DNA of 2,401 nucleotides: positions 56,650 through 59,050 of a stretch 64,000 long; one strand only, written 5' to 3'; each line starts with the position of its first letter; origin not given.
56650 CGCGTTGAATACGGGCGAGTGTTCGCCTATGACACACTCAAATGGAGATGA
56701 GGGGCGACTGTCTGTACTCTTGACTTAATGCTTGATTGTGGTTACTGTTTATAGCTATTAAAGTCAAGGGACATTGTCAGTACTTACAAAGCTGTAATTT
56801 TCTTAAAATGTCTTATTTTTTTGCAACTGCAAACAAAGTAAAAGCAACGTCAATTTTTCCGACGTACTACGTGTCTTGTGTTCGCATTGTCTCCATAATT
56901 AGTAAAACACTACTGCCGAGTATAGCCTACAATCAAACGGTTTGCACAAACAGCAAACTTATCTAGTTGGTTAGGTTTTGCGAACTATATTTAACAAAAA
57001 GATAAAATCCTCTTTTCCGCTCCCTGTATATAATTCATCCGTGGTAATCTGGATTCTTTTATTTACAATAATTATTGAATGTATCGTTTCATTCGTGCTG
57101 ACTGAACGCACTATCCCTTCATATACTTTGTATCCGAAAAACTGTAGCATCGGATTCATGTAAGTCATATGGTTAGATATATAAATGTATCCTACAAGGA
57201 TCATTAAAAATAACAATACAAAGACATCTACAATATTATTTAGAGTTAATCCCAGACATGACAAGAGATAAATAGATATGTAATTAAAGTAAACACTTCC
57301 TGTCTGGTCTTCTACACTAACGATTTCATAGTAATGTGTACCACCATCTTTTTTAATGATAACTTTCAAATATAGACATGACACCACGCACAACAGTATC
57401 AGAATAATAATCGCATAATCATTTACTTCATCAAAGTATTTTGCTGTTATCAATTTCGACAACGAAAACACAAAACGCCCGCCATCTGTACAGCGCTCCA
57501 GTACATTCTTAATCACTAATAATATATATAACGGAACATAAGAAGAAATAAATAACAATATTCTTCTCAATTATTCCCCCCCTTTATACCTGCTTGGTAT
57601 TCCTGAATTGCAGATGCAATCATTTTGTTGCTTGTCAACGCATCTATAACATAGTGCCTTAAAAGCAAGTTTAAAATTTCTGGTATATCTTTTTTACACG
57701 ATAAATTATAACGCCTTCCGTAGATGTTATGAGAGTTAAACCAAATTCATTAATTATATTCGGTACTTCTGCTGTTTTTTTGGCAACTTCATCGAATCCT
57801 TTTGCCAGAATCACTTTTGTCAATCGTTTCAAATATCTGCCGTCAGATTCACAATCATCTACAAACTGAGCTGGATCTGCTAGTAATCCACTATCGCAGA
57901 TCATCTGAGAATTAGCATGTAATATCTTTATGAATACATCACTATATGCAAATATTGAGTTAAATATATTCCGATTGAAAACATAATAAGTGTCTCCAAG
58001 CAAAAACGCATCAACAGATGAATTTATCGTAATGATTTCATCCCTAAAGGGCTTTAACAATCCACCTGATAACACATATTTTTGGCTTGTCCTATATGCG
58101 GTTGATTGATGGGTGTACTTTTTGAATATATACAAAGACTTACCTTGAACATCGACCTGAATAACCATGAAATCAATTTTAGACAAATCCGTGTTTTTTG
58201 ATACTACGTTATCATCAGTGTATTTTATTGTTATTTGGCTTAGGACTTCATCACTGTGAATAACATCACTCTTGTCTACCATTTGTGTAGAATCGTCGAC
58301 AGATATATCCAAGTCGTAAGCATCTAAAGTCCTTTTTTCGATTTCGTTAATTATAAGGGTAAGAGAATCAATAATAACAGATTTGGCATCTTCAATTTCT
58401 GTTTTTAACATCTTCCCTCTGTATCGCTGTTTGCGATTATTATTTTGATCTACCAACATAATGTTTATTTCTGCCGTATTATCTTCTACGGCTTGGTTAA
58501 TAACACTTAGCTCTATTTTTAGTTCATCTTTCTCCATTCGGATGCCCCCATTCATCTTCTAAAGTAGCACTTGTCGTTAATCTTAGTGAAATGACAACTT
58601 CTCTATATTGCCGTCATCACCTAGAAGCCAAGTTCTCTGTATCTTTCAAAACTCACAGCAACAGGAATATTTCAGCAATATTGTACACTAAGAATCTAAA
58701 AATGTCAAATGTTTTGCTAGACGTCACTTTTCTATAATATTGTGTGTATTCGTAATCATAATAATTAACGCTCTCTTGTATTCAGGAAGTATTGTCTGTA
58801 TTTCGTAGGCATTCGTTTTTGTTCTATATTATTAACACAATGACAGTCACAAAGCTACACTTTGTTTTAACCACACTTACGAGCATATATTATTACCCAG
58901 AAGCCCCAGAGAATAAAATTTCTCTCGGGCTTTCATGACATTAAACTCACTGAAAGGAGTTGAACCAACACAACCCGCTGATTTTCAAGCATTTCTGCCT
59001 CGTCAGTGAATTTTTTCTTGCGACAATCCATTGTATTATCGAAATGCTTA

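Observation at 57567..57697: A_AAA_AAG heptamer in frame: a -1 shift adds 40 protein-like codons ending in a TGA that overlaps the next gene's start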

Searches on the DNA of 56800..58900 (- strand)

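Call 7: search_dna_similar(query=window:56900-58700:-, collection=ecoli_genomes, mode=near)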
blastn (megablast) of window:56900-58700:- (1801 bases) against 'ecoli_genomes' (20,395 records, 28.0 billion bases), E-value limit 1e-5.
No match.

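Call 8: search_dna_similar(query=window:56900-58700:-, collection=plasmids, mode=near)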
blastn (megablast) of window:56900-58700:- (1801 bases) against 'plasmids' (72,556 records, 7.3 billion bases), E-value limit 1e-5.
No match.

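Call 9: search_dna_similar(query=window:56900-58700:-, collection=phages, mode=near)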
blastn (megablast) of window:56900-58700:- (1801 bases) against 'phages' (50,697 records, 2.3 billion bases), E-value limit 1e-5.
No match.

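Call 57: search_rna_families(source=window, start=56800, end=58900, threshold=evalue, max_evalue=1)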
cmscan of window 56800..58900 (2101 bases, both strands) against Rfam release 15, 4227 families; matches with E-value up to 1: 0.
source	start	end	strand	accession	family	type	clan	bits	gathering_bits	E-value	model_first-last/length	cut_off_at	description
